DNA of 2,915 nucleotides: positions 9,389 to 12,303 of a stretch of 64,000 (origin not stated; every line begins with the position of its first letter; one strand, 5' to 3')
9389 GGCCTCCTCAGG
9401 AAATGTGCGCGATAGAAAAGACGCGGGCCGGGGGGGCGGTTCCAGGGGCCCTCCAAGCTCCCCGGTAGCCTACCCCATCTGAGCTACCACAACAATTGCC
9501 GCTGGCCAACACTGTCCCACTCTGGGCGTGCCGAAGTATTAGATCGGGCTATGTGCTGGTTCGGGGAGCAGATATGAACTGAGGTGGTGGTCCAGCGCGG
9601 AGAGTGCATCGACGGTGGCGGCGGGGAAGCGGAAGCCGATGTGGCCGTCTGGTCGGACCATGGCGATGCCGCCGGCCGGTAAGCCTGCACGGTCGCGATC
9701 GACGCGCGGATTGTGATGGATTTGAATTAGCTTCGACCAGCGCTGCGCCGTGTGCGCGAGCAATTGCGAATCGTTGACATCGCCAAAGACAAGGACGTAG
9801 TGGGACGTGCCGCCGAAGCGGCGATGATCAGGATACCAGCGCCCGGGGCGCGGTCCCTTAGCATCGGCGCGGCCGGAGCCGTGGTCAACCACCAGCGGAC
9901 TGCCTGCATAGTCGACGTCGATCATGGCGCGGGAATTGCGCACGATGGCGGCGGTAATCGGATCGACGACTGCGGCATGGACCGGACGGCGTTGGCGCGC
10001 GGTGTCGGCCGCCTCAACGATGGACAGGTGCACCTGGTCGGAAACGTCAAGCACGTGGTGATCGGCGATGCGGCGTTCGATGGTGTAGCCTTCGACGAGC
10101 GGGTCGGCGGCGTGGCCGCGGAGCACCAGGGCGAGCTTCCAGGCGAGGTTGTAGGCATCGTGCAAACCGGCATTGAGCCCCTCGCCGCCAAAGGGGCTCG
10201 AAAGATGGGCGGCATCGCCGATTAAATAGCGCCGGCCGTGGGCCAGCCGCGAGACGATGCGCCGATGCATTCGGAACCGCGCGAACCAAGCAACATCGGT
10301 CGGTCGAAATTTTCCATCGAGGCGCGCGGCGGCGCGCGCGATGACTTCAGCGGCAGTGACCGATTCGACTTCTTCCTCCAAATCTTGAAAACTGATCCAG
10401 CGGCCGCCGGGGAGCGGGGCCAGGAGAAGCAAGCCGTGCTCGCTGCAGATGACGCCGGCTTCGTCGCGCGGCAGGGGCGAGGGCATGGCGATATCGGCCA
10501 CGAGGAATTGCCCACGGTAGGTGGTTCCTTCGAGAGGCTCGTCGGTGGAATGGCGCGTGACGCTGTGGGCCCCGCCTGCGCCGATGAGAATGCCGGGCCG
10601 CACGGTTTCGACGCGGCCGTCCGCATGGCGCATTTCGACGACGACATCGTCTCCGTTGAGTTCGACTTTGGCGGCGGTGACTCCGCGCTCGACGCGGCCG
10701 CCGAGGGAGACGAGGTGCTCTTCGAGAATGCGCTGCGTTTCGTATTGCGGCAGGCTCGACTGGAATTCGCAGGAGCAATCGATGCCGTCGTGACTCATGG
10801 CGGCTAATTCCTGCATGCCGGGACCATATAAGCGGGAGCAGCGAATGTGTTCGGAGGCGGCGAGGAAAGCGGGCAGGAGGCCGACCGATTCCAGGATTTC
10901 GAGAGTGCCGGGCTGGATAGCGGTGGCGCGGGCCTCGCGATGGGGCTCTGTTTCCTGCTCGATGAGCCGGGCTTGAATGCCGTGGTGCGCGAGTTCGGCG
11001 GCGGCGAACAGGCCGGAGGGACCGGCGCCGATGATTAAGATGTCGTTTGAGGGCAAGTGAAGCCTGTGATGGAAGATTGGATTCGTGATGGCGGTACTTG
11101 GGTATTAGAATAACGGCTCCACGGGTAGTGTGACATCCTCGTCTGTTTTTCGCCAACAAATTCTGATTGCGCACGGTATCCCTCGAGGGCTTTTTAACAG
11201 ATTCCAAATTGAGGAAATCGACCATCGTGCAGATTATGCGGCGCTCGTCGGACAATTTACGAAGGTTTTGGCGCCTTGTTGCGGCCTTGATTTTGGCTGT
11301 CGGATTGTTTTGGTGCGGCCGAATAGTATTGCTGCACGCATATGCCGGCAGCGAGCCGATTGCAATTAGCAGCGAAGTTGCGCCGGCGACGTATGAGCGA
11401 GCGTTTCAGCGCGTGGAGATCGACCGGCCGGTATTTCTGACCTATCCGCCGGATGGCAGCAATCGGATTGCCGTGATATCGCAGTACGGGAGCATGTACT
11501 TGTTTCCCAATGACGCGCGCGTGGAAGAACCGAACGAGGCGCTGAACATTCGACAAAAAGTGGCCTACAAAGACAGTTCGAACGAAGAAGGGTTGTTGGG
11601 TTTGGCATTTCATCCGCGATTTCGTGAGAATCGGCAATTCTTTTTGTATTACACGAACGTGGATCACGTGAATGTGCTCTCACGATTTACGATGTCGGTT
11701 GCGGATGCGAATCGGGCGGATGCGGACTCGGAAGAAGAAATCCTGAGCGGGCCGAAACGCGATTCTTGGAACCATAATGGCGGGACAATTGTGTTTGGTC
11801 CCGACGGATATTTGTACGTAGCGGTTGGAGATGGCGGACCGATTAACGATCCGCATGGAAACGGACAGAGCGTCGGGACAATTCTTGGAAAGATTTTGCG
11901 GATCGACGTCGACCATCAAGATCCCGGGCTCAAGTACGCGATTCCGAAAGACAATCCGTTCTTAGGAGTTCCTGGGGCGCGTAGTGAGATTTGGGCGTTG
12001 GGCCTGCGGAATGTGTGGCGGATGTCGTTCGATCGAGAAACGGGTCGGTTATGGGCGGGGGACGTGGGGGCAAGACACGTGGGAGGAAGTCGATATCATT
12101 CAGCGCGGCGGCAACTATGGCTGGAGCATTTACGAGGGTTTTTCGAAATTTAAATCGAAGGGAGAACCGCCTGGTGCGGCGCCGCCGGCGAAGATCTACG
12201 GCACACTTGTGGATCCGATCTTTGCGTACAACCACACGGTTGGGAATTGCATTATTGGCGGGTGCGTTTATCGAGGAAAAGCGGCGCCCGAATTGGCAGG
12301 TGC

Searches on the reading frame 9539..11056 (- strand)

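Call 30: search_protein_families(library=pfam, proteins=[window:9539-11056:-], max_evalue=0.001)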
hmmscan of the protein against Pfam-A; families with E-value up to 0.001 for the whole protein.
window:9539-11056:- (505 aa): 8 families
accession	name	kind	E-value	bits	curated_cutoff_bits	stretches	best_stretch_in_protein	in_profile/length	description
PF01494.25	FAD_binding_3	-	6.9e-64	216.7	22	1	5-337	3-347/349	FAD binding domain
PF01266.30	DAO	-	1.6e-08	35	27.9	1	5-107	1-95/353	FAD dependent oxidoreductase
PF21274.3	Rng_hyd_C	-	9.9e-06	26.2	27.5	1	422-493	31-101/107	Aromatic-ring hydroxylase, C-terminal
PF03486.20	HI0933_like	-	2.3e-05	24.4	50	1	5-40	2-37/244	HI0933-like protein Rossmann domain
PF13450.12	NAD_binding_8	-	4.3e-05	24.2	21.9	1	8-37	1-30/68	NAD(P)-binding Rossmann-like domain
PF00890.30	FAD_binding_2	-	7.5e-05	22.5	20.4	1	5-37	1-33/414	FAD binding domain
PF01946.23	Thi4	-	0.00052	19.8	26.2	1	4-35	18-50/235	Thi4 family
PF07992.20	Pyr_redox_2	-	0.00068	19.6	26.1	0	5-38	2-36/291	Pyridine nucleotide-disulphide oxidoreductase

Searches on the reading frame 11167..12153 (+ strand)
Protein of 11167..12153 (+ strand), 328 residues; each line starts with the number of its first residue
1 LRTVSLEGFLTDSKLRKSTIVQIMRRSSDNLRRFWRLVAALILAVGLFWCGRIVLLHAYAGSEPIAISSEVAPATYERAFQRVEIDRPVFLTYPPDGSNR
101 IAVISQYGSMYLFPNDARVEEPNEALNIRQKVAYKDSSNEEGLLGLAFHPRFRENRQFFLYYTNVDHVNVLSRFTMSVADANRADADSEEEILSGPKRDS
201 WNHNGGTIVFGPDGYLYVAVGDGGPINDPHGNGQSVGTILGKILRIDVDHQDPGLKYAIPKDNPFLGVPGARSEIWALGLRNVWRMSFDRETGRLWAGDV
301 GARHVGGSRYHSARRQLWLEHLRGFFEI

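Call 66: search_protein_families(library=pfam, proteins=[window:11167-12153:+], max_evalue=0.00001)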
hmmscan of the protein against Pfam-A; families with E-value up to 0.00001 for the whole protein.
window:11167-12153:+ (328 aa): 1 family
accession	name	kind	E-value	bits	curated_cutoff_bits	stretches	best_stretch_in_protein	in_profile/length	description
PF07995.17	GSDH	-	2.5e-32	112.9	25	1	87-303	3-203/332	Glucose / Sorbosone dehydrogenase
